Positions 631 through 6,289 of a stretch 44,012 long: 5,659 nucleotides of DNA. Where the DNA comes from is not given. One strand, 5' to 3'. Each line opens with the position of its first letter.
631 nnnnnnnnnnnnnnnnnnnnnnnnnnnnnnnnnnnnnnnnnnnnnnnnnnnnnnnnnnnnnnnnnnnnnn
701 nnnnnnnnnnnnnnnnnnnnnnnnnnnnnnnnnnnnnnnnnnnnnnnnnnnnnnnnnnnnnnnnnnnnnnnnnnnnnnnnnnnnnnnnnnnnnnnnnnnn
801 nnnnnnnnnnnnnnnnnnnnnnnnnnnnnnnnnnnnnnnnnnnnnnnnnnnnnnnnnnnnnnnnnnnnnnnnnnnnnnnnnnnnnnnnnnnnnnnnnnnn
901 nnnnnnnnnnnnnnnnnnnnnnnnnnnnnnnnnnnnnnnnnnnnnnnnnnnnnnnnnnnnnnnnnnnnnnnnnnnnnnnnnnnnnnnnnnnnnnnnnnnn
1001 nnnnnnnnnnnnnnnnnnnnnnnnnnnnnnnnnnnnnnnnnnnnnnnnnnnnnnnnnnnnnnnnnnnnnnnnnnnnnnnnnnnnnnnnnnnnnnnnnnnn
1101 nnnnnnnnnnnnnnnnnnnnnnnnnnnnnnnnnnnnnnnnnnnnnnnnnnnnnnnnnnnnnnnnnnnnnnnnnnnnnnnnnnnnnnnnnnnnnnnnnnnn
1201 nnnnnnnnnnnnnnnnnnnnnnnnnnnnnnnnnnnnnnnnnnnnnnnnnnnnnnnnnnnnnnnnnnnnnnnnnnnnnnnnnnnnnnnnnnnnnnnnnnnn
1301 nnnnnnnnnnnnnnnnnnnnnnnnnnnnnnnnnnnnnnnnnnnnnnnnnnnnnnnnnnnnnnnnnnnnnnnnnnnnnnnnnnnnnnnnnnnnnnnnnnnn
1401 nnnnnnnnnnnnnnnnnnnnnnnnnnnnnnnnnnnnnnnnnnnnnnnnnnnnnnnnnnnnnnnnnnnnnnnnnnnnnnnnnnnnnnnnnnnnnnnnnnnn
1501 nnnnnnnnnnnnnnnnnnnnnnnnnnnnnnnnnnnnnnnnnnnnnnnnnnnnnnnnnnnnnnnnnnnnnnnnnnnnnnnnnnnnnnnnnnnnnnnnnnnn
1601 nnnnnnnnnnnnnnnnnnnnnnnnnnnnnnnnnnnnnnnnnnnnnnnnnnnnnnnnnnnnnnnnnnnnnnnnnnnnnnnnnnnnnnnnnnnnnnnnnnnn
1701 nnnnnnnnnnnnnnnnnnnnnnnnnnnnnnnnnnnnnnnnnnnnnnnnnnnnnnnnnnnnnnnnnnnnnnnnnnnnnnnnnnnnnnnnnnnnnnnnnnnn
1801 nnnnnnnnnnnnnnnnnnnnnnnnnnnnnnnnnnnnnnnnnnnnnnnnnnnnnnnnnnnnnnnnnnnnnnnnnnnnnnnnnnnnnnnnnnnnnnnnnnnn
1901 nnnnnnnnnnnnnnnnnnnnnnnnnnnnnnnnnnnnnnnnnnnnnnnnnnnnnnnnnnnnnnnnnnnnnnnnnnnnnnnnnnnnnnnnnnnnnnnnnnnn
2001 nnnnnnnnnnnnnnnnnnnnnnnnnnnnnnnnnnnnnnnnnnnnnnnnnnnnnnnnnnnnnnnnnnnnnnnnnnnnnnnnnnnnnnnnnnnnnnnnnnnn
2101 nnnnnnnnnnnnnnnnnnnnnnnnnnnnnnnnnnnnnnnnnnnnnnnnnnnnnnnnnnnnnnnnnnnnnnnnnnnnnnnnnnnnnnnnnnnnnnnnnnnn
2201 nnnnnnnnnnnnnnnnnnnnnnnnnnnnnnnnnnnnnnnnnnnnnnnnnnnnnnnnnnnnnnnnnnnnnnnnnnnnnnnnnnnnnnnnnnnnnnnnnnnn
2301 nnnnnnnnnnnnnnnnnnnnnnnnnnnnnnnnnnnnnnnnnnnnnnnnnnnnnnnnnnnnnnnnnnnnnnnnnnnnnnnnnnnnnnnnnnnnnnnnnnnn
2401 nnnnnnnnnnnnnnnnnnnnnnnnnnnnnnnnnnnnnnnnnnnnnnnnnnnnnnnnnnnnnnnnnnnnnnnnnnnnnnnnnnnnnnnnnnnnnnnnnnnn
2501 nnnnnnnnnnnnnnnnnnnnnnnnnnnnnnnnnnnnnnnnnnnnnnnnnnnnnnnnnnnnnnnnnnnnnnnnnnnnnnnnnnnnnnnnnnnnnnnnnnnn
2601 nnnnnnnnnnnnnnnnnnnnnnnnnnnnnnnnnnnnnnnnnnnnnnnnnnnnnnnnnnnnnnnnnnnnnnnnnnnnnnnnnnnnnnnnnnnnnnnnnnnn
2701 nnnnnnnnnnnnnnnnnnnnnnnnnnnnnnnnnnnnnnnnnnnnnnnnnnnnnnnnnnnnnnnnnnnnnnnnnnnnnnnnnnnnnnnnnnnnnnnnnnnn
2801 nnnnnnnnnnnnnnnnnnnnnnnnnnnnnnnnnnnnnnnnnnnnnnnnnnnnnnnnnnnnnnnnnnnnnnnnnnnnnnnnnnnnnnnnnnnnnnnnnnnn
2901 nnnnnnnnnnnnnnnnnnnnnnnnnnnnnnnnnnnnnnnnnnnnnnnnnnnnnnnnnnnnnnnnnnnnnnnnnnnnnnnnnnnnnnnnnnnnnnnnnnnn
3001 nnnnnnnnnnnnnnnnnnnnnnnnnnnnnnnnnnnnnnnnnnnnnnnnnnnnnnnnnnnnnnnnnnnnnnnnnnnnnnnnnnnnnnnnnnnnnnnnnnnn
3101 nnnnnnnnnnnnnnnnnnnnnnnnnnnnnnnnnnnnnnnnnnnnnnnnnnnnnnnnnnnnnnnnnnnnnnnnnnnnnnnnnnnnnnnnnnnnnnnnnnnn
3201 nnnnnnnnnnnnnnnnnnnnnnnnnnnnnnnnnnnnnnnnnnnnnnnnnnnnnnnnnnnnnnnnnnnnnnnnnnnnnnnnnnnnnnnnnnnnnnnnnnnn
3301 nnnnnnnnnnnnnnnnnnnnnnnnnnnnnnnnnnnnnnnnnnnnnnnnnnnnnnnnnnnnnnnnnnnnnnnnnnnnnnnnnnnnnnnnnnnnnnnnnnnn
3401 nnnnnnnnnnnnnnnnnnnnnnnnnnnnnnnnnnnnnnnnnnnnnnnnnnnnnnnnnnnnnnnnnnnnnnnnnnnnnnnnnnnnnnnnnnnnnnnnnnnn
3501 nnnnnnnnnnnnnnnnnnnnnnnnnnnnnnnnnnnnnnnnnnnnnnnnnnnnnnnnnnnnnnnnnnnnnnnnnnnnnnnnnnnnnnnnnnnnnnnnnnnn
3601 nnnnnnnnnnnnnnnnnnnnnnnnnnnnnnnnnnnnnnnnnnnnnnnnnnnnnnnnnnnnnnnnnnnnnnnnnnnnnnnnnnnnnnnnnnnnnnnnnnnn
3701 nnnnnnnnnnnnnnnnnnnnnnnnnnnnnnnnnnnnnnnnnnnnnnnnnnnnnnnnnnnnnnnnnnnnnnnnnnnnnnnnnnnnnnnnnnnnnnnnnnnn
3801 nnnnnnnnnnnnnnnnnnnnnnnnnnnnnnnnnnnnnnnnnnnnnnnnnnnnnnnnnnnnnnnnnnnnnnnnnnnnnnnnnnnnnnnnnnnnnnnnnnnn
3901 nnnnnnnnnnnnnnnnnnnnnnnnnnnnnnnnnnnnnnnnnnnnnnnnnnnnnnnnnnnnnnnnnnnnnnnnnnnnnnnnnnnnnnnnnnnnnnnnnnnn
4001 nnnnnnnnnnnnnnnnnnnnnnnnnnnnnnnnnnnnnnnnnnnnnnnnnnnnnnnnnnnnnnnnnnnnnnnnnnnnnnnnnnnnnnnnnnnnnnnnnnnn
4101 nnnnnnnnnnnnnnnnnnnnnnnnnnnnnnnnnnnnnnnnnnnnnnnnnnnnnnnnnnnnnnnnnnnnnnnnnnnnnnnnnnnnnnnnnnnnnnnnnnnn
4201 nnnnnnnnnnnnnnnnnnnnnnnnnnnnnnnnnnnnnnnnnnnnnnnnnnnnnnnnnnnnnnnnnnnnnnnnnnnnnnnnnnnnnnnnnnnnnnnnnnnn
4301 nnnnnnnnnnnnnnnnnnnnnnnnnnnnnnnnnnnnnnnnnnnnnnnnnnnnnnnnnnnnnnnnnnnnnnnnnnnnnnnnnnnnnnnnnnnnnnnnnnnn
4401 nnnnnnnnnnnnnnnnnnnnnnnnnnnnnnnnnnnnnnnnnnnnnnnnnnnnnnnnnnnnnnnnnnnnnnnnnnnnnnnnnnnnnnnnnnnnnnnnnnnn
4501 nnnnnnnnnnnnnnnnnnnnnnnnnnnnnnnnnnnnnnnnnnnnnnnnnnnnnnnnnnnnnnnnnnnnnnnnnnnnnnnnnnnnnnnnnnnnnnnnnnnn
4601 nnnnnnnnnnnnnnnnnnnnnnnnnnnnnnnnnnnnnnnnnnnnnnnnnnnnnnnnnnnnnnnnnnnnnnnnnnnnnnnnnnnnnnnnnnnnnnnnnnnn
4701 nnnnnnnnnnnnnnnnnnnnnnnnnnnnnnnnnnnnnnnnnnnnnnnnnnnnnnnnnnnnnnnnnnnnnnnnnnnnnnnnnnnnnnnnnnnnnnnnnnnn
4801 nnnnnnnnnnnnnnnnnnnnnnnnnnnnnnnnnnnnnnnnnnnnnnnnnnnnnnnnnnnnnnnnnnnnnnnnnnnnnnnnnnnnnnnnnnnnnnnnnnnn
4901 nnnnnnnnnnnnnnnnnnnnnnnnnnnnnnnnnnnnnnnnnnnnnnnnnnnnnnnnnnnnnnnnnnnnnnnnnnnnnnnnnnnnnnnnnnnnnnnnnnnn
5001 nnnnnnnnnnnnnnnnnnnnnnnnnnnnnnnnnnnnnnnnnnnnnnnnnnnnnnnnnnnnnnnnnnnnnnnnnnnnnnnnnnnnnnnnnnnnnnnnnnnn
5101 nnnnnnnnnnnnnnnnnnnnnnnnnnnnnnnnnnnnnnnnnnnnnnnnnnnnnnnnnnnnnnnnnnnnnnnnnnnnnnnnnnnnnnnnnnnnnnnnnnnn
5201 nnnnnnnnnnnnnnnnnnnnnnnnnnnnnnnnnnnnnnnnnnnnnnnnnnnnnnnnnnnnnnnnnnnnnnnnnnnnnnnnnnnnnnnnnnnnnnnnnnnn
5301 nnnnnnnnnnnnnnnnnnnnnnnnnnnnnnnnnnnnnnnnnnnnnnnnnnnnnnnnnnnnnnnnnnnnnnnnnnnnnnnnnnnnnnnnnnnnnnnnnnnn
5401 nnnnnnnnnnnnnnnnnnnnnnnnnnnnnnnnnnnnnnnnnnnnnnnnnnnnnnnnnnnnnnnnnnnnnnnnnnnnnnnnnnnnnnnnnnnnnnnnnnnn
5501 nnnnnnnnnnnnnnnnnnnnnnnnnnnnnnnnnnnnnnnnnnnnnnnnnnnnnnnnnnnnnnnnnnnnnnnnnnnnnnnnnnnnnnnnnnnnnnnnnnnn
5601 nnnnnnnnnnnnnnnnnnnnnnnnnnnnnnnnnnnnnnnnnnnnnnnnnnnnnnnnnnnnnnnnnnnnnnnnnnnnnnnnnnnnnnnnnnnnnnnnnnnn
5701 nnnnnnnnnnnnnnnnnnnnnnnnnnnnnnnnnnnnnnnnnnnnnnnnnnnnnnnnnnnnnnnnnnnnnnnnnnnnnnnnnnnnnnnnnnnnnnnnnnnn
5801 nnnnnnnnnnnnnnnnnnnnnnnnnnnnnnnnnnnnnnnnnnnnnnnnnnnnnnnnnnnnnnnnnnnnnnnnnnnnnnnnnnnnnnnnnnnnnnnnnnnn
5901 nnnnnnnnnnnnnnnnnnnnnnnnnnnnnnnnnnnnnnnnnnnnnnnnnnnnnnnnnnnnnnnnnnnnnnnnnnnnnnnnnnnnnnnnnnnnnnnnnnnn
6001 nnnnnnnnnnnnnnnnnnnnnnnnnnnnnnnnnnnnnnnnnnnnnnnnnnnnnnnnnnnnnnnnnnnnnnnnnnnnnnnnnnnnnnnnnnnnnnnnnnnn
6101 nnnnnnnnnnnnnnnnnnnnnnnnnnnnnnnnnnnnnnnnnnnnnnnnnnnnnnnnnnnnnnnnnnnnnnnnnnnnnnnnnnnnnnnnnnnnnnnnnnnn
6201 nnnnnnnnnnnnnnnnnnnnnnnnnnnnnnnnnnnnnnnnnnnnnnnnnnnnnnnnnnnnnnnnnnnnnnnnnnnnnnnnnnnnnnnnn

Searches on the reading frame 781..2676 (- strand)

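Call 81: search_protein_families(library=phrogs, proteins=[window:781-2676:-], max_evalue=0.001)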
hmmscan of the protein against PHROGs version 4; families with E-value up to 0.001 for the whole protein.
window:781-2676:- (631 aa): 2 families
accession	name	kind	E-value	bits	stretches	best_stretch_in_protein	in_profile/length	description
phrog_205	-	tail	1.7e-64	219.3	2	235-626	106-428/455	tail sheath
phrog_9590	-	unknown function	5.8e-08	33.2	1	463-569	233-324/377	-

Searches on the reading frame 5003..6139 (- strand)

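Call 81: search_protein_families(library=phrogs, proteins=[window:5003-6139:-], max_evalue=0.001)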
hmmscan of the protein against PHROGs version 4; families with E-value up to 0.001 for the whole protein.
window:5003-6139:- (378 aa): 1 family
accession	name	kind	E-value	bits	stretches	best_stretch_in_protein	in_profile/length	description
phrog_264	-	head and packaging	2.4e-67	228.2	1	58-378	11-321/321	major head protein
